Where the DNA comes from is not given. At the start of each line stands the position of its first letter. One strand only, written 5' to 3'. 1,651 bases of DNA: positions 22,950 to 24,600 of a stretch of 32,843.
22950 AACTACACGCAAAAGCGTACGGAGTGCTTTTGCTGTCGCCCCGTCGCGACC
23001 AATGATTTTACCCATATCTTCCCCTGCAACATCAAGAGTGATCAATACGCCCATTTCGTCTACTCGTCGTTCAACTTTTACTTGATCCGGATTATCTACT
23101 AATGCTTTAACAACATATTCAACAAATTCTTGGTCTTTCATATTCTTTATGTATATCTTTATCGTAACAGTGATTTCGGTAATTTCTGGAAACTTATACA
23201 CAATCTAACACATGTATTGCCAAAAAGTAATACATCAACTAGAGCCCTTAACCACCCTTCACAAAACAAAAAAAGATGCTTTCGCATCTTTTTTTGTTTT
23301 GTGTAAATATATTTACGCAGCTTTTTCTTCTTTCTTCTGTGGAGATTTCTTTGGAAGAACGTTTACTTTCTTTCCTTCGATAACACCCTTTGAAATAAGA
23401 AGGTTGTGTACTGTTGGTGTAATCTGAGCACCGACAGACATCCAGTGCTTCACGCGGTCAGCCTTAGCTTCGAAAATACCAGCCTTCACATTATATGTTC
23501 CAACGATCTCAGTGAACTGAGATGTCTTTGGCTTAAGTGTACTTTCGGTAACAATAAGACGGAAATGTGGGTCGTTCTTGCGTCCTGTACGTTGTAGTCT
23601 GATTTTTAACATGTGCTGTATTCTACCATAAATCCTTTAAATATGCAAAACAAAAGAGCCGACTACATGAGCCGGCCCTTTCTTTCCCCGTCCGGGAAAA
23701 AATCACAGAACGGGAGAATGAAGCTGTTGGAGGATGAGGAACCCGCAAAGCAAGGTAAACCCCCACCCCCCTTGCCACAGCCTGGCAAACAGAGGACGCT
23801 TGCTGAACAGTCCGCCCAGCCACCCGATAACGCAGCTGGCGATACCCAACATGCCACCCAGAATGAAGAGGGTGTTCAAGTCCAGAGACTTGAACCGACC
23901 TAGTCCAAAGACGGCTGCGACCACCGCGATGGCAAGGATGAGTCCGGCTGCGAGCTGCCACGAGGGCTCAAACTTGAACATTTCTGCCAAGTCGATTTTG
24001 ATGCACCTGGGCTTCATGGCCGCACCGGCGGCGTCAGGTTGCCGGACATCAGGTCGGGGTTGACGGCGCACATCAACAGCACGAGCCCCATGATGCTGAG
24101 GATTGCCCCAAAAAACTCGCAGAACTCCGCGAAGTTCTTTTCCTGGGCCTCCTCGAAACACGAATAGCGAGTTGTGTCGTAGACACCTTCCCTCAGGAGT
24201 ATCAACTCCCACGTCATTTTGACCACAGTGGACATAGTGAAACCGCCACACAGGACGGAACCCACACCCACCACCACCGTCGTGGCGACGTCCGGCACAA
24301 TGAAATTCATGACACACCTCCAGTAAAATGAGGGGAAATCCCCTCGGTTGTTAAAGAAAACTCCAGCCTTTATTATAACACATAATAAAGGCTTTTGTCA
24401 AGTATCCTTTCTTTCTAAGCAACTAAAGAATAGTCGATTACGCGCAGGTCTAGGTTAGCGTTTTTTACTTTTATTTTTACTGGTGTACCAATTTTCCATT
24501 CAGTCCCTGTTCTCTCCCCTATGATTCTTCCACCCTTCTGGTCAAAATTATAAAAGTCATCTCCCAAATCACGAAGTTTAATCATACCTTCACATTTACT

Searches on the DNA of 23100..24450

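Call 91: search_rna_families(source=window, start=23100, end=24450, threshold=evalue, max_evalue=1)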
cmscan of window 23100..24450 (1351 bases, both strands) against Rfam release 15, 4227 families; matches with E-value up to 1: 12.
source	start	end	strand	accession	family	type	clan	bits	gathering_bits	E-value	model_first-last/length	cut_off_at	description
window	23250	23314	-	RF03637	mir-5879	Gene; miRNA;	-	27.7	97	0.0018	1-76/76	no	mir-5879 microRNA precursor family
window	23254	23314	+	RF00834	mir-268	Gene; miRNA;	-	24.9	47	0.072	1-89/89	no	mir-268 microRNA precursor family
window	23263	23300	-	RF03623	mir-1252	Gene; miRNA;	-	23.3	70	0.43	1-65/65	no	mir-1252 microRNA precursor family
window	23258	23305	+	RF04060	mir-703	Gene; miRNA;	-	22.2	88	0.22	1-67/67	no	mir-703 microRNA precursor family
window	23255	23350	-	RF02905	sRNA41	Gene; sRNA;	-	21.6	45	0.97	1-113/113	no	Archaeal Small RNA 41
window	23255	23308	-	RF04128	MIR8562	Gene; miRNA;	-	21.1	211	0.33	1-242/242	no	MIR8562 microRNA precursor family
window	23649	23723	+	RF01730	Termite-leu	Cis-reg;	-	20.8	51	0.13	1-78/78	no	Termite-leu RNA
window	23260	23303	+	RF04128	MIR8562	Gene; miRNA;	-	20.4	211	0.46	1-242/242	no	MIR8562 microRNA precursor family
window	23250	23315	+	RF03967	mir-1270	Gene; miRNA;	-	19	90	0.75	1-83/83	no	mir-1270 microRNA precursor family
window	23259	23304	-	RF04207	MIR5048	Gene; miRNA;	-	16.8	160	0.28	1-356/356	no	MIR5048 microRNA precursor family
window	23260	23303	+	RF01494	rliD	Gene; antisense;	-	13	50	0.83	270-327/327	no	Listeria sRNA rliD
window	24250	24429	-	RF01946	KCNQ1OT1_1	Gene; lncRNA;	-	10.6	70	0.31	277-464/464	no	KCNQ1 overlapping transcript 1 conserved region 1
